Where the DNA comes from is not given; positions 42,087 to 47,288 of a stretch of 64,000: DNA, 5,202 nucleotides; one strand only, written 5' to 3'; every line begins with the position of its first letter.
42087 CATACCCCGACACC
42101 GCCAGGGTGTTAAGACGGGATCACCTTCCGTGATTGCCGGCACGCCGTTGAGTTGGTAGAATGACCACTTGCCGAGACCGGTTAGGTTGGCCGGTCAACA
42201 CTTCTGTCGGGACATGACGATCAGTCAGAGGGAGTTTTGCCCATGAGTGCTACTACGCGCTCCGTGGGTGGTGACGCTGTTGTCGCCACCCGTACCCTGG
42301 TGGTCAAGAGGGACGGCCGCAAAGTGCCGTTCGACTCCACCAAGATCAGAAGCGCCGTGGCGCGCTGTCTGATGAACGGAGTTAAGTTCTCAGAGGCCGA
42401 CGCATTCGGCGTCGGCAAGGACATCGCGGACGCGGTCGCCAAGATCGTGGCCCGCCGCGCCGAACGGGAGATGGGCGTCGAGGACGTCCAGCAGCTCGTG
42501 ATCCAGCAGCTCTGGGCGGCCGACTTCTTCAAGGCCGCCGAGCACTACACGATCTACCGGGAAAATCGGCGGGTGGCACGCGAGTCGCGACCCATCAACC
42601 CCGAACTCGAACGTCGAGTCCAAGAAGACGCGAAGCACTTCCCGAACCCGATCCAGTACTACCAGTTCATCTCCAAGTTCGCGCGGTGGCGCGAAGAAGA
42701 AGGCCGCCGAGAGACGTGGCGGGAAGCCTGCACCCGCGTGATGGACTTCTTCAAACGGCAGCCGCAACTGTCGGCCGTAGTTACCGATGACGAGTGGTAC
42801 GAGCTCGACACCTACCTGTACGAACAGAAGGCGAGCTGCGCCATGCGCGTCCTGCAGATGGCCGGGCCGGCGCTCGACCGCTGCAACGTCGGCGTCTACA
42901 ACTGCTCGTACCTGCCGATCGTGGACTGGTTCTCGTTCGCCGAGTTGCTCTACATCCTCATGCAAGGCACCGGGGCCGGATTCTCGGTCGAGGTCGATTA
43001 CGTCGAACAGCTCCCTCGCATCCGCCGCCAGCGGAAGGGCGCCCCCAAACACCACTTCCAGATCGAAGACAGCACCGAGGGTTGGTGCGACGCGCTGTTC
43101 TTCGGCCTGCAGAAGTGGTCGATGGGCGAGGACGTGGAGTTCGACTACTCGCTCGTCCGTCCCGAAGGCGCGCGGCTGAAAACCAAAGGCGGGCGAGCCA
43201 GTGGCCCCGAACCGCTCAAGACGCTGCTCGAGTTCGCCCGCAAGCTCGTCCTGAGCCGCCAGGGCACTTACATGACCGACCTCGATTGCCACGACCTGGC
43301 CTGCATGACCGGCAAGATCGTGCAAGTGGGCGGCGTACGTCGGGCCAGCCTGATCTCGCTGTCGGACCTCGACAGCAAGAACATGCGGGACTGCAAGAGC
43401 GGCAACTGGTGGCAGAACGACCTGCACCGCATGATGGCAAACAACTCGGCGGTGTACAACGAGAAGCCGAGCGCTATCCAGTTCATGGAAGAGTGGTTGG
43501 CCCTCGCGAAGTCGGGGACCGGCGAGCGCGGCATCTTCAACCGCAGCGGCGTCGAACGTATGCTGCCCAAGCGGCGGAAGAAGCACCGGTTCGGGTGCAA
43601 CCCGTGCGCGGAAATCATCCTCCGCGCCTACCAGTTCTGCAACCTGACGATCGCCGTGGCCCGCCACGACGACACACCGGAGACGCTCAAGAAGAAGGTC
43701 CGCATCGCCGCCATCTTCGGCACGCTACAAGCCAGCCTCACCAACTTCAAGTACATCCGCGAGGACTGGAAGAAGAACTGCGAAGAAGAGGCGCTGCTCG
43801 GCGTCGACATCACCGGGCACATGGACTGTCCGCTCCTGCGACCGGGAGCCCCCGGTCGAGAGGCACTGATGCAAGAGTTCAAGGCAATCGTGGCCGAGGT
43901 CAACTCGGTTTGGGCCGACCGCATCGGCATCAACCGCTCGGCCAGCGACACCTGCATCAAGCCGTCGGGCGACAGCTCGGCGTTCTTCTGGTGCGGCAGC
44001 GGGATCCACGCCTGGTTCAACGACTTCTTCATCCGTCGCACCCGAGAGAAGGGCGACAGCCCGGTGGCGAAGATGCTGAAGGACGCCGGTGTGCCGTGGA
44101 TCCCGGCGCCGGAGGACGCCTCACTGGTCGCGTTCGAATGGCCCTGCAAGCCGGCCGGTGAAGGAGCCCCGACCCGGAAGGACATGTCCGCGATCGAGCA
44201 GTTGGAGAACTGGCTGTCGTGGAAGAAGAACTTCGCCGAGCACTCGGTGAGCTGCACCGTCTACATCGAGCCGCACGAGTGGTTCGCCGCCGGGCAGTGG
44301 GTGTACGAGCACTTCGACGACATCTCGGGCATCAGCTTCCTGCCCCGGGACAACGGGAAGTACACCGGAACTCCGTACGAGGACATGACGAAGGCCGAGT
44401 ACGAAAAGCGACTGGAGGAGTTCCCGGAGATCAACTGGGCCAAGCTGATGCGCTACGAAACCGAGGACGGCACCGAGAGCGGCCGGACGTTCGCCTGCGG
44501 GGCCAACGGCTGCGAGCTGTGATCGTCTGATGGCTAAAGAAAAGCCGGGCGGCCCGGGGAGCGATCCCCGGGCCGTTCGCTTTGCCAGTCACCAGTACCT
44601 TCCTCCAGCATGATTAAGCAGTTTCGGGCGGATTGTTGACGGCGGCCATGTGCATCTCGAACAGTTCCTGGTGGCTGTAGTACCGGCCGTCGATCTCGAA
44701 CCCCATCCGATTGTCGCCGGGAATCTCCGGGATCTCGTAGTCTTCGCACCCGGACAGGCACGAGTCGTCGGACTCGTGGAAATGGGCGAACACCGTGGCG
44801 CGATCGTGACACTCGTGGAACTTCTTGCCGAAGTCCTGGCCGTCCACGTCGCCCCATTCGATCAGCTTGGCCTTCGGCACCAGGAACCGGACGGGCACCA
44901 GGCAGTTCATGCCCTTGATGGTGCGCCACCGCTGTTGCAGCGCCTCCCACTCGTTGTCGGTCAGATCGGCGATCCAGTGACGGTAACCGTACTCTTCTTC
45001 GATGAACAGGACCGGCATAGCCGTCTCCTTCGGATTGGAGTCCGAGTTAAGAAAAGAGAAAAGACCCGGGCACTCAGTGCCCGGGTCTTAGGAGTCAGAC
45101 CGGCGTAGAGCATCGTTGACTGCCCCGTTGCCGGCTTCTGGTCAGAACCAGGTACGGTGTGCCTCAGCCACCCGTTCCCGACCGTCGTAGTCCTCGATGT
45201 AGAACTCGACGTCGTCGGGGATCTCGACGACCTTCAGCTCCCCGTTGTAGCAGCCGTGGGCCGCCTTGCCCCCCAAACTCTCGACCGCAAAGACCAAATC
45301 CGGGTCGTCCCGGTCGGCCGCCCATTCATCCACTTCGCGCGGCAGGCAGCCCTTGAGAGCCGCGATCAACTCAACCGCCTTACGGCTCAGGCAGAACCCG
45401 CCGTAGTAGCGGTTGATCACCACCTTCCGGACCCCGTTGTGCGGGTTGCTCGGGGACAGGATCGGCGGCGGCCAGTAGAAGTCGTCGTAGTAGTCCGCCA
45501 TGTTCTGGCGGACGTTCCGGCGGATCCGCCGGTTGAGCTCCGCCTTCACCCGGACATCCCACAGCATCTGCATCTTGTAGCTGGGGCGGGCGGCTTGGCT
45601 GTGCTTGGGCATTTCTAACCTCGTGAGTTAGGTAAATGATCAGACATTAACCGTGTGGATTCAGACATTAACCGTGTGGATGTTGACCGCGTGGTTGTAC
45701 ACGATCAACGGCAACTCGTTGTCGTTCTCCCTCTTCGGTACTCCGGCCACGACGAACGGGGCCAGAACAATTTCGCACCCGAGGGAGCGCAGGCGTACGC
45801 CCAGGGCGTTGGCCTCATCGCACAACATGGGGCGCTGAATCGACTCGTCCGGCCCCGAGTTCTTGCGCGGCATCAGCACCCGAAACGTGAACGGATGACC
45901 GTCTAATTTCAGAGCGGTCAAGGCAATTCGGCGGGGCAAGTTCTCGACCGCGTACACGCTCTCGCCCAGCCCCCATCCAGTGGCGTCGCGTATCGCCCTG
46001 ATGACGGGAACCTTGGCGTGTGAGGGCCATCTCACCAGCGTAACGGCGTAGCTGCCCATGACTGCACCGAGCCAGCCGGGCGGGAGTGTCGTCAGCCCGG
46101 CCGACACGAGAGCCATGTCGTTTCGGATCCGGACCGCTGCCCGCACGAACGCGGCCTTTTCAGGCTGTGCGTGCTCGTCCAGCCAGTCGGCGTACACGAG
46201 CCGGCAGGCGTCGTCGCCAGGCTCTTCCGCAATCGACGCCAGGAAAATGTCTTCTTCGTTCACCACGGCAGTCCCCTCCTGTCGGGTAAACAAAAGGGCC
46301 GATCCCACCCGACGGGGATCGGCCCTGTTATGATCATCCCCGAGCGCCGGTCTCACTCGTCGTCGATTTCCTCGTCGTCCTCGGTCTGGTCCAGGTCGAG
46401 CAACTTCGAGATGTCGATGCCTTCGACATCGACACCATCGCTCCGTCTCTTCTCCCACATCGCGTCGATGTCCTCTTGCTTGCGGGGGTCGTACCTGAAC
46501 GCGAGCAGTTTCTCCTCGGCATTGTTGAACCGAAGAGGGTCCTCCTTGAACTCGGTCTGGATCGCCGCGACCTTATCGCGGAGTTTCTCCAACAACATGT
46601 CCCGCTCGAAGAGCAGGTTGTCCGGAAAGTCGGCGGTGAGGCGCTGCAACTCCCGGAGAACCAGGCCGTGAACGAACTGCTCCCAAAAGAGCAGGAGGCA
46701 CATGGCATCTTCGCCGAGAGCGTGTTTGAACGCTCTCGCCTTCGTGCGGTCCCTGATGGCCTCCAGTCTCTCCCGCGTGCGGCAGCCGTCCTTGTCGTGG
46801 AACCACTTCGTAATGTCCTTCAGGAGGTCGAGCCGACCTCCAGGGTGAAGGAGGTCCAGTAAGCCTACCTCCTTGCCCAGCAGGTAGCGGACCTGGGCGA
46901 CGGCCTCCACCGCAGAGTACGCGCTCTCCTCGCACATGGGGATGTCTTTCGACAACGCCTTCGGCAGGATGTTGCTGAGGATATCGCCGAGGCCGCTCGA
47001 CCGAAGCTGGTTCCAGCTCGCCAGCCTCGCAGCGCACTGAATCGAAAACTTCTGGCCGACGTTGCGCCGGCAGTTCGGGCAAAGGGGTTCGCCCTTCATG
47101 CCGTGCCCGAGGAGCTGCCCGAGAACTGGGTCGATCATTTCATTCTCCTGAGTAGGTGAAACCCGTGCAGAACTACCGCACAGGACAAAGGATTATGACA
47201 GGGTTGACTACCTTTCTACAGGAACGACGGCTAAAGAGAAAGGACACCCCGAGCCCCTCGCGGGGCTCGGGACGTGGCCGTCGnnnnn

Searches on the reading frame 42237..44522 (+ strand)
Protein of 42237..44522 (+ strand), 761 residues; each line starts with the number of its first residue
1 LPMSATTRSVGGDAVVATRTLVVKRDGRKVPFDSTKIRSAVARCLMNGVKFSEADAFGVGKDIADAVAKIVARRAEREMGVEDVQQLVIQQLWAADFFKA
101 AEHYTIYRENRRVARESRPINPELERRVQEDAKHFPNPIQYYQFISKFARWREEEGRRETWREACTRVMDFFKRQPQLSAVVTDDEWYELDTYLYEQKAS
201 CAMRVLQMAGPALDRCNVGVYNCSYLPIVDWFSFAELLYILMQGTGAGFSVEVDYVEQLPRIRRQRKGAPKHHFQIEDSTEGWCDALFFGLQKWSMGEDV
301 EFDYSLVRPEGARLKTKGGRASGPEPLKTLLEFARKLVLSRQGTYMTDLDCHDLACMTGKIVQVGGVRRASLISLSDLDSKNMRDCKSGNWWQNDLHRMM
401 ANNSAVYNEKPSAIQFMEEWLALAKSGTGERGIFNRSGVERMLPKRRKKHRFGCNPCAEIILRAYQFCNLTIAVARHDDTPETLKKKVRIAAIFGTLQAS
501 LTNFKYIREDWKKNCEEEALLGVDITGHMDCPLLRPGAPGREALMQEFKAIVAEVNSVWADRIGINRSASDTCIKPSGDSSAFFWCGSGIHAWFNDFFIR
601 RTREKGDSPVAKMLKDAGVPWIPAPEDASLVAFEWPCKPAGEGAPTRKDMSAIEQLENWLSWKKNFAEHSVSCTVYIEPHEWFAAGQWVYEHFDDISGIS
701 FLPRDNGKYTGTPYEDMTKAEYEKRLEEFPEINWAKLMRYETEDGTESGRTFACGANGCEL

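Call 10: search_protein_families(library=pfam, proteins=[window:42237-44522:+], max_evalue=0.01)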
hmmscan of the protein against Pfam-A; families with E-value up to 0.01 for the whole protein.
window:42237-44522:+ (761 aa): 3 families
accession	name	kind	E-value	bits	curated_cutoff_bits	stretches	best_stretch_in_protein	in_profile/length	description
PF03477.21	ATP-cone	-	2.1e-17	63.8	25.8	1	21-112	2-87/88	ATP cone domain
PF21995.1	RNR-II_ins_dom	-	1.7e-05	25.4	27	1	271-331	34-100/107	B12-dependent ribonucleotide reductase, insertion domain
PF17975.6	RNR_Alpha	-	0.0053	17.7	26.4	0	128-171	9-52/101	Ribonucleotide reductase alpha domain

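Call 11: search_protein_families(library=phrogs, proteins=[window:42237-44522:+], max_evalue=0.001)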
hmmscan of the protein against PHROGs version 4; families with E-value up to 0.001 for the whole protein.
window:42237-44522:+ (761 aa): 3 families
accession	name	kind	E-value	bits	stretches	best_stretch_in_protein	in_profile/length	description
phrog_367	-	DNA, RNA and nucleotide metabolism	2.2e-131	440.4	1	132-760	27-695/701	ribonucleotide reductase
phrog_487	-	moron, auxiliary metabolic gene and host takeover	3.9e-08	32.9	1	20-117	4-101/718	NrdD-like anaerobic ribonucleotide reductase large subunit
phrog_84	-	DNA, RNA and nucleotide metabolism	9.7e-07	28.2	0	399-492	432-534/975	ribonucleoside-diphosphate reductase large subunit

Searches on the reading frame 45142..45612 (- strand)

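Call 10: search_protein_families(library=pfam, proteins=[window:45142-45612:-], max_evalue=0.01)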
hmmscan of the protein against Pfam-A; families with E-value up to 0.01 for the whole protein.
window:45142-45612:- (156 aa): 0 families

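Call 11: search_protein_families(library=phrogs, proteins=[window:45142-45612:-], max_evalue=0.001)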
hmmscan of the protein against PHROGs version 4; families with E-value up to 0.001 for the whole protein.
window:45142-45612:- (156 aa): 1 family
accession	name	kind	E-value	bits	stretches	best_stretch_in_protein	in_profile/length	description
phrog_16527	-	unknown function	3.4e-21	77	2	98-155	62-117/119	-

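Call 52: search_protein_families(library=padloc, proteins=[window:45142-45612:-], max_evalue=0.01)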
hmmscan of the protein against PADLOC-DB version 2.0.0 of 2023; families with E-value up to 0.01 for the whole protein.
window:45142-45612:- (156 aa): 0 families

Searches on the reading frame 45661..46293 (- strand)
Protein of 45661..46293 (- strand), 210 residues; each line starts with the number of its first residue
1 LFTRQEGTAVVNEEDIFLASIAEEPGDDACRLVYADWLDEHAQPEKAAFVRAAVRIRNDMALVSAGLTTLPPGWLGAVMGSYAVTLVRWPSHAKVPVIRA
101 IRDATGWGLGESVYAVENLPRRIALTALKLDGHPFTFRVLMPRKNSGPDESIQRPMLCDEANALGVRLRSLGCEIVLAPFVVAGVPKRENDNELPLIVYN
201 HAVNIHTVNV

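Call 83: search_solved_structures(query=window:45661-46293:-, max_evalue=0.1, show_alignments=1)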
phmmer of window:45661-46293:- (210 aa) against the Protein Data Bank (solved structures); distinct sequences matched with E-value up to 0.1: 4.
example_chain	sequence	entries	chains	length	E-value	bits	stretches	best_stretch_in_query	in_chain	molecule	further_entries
8rdw_D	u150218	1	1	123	0.026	17.3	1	82-131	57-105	Large ribosomal subunit protein bL12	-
2bcw_B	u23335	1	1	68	0.065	16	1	92-127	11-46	50S ribosomal protein L7/L12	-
3j9y_7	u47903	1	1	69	0.066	16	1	92-127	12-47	50S ribosomal protein L7/L12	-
1ctf_A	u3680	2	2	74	0.074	15.8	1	91-126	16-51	RIBOSOMAL PROTEIN L7/L12 | 50S ribosomal protein L7/L12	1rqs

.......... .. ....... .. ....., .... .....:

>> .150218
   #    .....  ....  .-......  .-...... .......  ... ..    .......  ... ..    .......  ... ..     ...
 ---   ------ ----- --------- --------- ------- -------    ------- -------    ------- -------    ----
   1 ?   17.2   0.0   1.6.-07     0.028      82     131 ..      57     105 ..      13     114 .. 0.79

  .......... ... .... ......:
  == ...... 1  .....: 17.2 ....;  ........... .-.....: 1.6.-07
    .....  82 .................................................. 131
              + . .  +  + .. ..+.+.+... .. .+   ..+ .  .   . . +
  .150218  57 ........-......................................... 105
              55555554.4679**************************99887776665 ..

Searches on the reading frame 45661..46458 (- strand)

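Call 10: search_protein_families(library=pfam, proteins=[window:45661-46458:-], max_evalue=0.01)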
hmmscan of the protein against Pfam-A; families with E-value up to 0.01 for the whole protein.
window:45661-46458:- (265 aa): 1 family
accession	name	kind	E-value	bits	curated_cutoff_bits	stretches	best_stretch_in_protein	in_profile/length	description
PF00542.24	Ribosomal_L12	-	2.5e-05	24.9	25.9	1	139-179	3-42/67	Ribosomal protein L7/L12 C-terminal domain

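Call 11: search_protein_families(library=phrogs, proteins=[window:45661-46458:-], max_evalue=0.001)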
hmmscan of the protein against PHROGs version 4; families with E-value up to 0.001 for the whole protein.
window:45661-46458:- (265 aa): 1 family
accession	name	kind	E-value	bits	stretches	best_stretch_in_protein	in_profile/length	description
phrog_18306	-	unknown function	4.2e-07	30.9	1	67-107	4-44/242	-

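Call 52: search_protein_families(library=padloc, proteins=[window:45661-46458:-], max_evalue=0.01)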
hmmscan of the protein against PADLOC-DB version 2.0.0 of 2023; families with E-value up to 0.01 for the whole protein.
window:45661-46458:- (265 aa): 0 families

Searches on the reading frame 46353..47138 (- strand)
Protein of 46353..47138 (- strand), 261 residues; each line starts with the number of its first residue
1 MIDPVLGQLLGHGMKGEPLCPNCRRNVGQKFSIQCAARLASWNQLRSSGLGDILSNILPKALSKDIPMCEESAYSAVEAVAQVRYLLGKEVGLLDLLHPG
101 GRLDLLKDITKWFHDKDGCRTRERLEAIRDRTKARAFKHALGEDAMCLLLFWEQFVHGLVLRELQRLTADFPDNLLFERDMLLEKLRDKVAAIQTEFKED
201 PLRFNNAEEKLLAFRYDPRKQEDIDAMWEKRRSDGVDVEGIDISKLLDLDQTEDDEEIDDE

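Call 10: search_protein_families(library=pfam, proteins=[window:46353-47138:-], max_evalue=0.01)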
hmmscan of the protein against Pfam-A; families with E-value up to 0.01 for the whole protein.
window:46353-47138:- (261 aa): 0 families

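Call 11: search_protein_families(library=phrogs, proteins=[window:46353-47138:-], max_evalue=0.001)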
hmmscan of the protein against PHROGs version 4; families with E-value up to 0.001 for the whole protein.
window:46353-47138:- (261 aa): 0 families

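Call 51: search_solved_structures(query=window:46353-47138:-, max_evalue=1)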
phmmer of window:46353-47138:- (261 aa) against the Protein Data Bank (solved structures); distinct sequences matched with E-value up to 1: 1.
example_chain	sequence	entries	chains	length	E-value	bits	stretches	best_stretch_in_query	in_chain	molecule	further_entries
6z0f_A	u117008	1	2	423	0.68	12.9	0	99-181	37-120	ESX secretion system protein YukC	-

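Call 52: search_protein_families(library=padloc, proteins=[window:46353-47138:-], max_evalue=0.01)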
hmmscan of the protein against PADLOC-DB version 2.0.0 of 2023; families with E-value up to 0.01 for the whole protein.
window:46353-47138:- (261 aa): 0 families
